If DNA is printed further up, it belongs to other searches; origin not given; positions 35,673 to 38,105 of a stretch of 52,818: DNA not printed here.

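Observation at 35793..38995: Two-gene module: ParB-N-like 710-aa helical protein followed by a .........-like protein whose catalytic acids appear lost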

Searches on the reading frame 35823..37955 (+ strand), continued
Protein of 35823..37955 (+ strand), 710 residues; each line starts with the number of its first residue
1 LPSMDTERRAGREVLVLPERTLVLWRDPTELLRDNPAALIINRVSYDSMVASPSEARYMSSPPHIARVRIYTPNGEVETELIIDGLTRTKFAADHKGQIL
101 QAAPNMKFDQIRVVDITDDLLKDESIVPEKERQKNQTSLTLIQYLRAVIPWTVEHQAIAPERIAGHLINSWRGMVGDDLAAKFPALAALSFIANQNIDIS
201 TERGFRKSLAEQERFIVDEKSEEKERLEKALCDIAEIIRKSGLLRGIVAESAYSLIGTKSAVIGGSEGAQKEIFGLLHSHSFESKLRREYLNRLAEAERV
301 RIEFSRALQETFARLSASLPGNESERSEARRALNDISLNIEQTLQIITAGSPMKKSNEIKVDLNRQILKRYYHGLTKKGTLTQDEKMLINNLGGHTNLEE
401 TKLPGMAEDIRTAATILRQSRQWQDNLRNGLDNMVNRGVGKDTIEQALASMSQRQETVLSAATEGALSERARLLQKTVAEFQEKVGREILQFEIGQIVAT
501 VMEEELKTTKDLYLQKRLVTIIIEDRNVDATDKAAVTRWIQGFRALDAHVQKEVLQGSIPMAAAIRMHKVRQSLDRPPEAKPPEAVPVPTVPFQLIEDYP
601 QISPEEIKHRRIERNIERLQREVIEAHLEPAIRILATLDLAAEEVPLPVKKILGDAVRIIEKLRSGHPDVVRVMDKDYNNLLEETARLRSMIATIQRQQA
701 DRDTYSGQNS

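Call 108: search_protein_families(library=pfam, proteins=[L022:2263-4956:+, L023:2741-4438:+, P0153, P0148, L014:3-1235:+, L016:3601-5826:-], max_evalue=0.1)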
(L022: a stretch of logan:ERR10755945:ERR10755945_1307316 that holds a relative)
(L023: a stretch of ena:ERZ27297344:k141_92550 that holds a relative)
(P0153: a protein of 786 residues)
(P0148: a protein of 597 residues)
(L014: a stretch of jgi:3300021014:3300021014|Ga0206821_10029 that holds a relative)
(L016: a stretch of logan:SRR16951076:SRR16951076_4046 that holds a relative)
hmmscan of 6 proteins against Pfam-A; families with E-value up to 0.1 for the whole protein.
L022:2263-4956:+ (897 aa): 1 family
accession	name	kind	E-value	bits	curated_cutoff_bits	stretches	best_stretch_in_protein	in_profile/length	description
PF01250.22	Ribosomal_S6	-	0.0013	19.3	27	1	723-773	14-64/90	Ribosomal protein S6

L023:2741-4438:+ (565 aa): 2 families
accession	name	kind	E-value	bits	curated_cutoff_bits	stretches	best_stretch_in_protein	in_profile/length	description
PF12325.13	TMF_TATA_bd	-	0.0072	16.9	29.1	1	365-430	15-83/115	TATA element modulatory factor 1 TATA binding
PF02403.27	Seryl_tRNA_N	-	0.1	13.3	28.2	0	368-427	28-87/108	Seryl-tRNA synthetase N-terminal domain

P0153 (786 aa): 5 families
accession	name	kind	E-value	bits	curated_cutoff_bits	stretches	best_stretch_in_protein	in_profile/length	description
PF05565.16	Sipho_Gp157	-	0.0019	18.7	28.6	1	451-512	38-99/162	Siphovirus Gp157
PF14662.11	KASH_CCD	-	0.0032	17.9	43.3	1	426-506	75-155/191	Coiled-coil region of CCDC155 or KASH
PF06156.18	YabA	-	0.0054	17.7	30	1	447-512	2-67/103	Initiation control protein YabA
PF06698.16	DUF1192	-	0.073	13.6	25.5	0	479-501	25-47/58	Protein of unknown function (DUF1192)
PF15136.11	UPF0449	-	0.081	13.9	27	0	435-496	26-88/98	Uncharacterised protein family UPF0449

P0148 (597 aa): 2 families
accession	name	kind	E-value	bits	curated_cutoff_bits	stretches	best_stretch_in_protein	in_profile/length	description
PF24555.1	CC4_CEP85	-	0.0011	19.7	27.3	0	407-429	47-69/85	Centrosomal protein of 85 kDa-like, CC4 coiled-coil domain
PF14197.11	Cep57_CLD_2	-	0.054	14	27.1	0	438-478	16-56/67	Centrosome localisation domain of PPC89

L014:3-1235:+ (410 aa): 2 families
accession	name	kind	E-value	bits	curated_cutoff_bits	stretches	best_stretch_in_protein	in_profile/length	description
PF20815.3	GIY_YIG_2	-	0.022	15.2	22.4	0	181-227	36-78/153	GIY-YIG catalytic domain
PF23768.1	DUF7167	-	0.081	13.5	24.4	0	156-184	26-54/60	Domain of unknown function (DUF7167)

L016:3601-5826:- (741 aa): 0 families

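Call 109: search_solved_structures(query=L010:5158-7899:+, max_evalue=1e-50)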
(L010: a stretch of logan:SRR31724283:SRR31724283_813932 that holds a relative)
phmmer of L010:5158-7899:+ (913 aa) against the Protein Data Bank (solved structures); distinct sequences matched with E-value up to 1e-50: 24.
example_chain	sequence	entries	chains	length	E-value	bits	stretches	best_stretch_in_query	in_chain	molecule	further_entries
1nkt_A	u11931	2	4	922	8.8e-228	761.8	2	12-520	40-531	Preprotein translocase secA 1 subunit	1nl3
3jux_A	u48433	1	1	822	1.6e-226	757.7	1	165-826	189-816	Protein translocase subunit secA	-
4ys0_A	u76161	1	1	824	1.8e-226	757.5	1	165-826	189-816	Protein translocase subunit SecA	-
2ipc_A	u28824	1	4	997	1.9e-226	757.4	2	1-474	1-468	Preprotein translocase SecA subunit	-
3din_A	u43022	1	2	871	2e-226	757.3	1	165-826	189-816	Protein translocase subunit secA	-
6s0k_h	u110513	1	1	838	4.1e-225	753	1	4-831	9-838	Protein translocase subunit SecA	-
2fsf_A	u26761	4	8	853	6.9e-225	752.3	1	11-832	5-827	Preprotein translocase secA subunit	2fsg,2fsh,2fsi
2vda_A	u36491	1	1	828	7.8e-225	752.1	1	11-831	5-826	TRANSLOCASE SUBUNIT SECA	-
6gox_A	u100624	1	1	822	2.5e-224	750.4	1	12-831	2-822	Protein translocase subunit SecA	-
1tf2_A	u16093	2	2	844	1.4e-223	747.9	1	1-907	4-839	Preprotein translocase secA subunit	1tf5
1m6n_A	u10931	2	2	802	5e-223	746.1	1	1-832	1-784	Preprotein translocase secA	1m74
3iqy_A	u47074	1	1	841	8.8e-223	745.3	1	1-907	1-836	Protein translocase subunit secA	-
3iqm_A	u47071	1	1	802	1.1e-222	744.9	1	1-832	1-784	Protein translocase subunit secA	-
2ibm_A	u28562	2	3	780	2e-222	744.2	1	1-827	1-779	Preprotein translocase secA subunit | Protein translocase subunit SecA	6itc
3jv2_A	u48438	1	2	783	2e-222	744.1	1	1-827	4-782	Protein translocase subunit SecA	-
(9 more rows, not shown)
